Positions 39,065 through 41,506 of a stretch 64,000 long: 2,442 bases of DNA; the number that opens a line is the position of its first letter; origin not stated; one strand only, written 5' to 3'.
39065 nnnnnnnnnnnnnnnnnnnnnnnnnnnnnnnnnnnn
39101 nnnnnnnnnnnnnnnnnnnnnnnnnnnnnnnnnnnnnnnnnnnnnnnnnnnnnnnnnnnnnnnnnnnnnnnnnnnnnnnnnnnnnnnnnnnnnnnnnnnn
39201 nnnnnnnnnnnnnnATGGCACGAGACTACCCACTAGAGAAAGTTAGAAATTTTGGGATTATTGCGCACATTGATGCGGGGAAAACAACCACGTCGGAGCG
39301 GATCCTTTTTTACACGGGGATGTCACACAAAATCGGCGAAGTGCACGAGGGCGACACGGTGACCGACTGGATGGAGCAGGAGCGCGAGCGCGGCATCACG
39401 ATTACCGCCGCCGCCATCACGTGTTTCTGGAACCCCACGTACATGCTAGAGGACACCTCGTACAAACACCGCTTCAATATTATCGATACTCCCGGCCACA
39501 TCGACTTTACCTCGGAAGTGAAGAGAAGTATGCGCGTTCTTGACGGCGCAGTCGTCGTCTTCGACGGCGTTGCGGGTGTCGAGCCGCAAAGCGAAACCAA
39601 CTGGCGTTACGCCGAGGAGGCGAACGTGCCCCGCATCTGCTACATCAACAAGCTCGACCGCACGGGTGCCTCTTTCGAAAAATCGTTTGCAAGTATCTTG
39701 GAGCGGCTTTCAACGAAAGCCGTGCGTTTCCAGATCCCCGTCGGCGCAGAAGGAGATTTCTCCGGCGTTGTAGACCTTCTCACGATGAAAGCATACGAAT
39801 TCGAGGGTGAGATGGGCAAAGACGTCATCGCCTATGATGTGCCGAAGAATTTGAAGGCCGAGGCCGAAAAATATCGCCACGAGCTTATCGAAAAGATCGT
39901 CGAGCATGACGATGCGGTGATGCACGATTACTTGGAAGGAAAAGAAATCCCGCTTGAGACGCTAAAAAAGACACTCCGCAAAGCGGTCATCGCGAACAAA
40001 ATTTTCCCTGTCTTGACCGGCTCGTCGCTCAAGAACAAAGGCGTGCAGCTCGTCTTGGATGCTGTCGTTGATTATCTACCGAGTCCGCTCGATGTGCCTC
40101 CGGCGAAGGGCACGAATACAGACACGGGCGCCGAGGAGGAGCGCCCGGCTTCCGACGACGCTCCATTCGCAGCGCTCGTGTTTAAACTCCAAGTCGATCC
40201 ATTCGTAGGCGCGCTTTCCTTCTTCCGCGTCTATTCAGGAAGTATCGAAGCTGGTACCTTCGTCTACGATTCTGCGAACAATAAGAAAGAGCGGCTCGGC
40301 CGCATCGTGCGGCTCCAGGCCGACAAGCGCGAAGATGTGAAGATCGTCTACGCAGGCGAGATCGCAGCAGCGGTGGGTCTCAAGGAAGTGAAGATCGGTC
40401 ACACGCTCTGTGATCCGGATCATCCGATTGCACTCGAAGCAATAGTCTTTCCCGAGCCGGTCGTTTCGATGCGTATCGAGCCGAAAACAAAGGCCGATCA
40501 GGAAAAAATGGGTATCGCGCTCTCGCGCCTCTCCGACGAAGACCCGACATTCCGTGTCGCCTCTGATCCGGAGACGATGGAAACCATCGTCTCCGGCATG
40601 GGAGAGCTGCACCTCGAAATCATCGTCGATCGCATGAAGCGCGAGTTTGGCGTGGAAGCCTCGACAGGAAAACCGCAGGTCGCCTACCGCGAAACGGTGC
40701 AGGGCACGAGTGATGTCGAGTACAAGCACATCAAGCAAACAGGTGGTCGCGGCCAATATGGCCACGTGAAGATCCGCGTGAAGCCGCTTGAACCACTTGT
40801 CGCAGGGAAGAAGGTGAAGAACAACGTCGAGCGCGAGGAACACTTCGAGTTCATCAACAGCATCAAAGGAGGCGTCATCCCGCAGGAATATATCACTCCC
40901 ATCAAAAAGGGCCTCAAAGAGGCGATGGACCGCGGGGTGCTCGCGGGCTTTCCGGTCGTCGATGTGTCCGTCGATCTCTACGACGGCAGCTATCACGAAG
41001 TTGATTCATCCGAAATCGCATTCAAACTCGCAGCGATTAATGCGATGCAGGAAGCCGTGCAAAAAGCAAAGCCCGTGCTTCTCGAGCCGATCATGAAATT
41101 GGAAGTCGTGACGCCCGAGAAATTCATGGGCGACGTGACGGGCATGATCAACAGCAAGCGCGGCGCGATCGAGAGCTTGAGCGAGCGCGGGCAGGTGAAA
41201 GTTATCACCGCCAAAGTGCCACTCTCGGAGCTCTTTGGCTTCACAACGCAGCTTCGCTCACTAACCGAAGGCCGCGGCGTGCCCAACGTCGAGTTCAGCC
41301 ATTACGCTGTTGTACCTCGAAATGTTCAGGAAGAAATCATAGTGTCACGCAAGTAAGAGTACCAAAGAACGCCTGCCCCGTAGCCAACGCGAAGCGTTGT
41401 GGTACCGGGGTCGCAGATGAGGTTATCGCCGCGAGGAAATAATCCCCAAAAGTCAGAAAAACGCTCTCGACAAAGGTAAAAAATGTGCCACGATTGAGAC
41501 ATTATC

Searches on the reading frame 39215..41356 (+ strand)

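Call 64: search_protein_families(library=pfam, proteins=[window:39215-41356:+], max_evalue=0.00001)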
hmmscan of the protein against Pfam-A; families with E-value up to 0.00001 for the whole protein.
window:39215-41356:+ (713 aa): 7 families
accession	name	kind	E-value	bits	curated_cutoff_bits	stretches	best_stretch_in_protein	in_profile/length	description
PF00009.33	GTP_EFTU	-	1.3e-60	204.7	26.5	1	9-290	2-188/188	Elongation factor Tu GTP binding domain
PF03764.24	EFG_IV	-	2e-41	141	24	1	487-619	1-121/121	Elongation factor G, domain IV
PF14492.12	EFG_III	-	1e-33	115.7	27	1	412-486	1-75/75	Elongation Factor G, domain III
PF00679.30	EFG_C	-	4.5e-28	97.6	27.9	1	621-707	1-88/89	Elongation factor G C-terminus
PF22042.2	EF-G_D2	-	4.4e-16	59.2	27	1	317-400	1-83/84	Elongation factor G domain 2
PF03144.31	GTP_EFTU_D2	-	1.2e-12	48.5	30.3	1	332-399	1-73/73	Elongation factor Tu domain 2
PF16658.11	RF3_C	-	4.7e-06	26.9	40.1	0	419-500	13-94/132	Class II release factor RF3, C-terminal domain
